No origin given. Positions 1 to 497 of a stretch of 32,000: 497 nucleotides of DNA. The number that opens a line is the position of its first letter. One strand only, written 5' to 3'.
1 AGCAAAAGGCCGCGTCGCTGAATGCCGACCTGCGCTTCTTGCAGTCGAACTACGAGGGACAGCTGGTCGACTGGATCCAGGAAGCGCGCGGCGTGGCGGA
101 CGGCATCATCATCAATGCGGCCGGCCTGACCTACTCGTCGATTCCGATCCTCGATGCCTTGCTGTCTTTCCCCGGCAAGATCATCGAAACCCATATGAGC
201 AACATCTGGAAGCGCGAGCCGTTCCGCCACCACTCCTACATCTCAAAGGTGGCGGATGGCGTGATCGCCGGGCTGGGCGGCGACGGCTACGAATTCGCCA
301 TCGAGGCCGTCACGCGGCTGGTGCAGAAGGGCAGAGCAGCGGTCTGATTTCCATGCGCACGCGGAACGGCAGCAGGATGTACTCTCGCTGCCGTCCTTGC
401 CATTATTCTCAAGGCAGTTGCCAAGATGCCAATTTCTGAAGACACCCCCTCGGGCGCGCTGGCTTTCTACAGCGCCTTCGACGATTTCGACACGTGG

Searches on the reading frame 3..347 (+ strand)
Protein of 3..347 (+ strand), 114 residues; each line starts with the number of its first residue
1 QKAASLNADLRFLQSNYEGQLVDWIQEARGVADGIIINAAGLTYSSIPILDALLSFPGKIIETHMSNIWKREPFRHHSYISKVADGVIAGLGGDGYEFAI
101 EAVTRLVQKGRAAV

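Call 15: search_protein_families(library=pfam, proteins=[window:3-347:+], max_evalue=0.001)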
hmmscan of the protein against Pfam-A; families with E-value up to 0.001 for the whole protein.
window:3-347:+ (114 aa): 1 family
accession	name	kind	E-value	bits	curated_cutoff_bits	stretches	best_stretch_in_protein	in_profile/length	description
PF01220.24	DHquinase_II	-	2.4e-36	124.9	23.3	1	2-103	36-137/138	Dehydroquinase class II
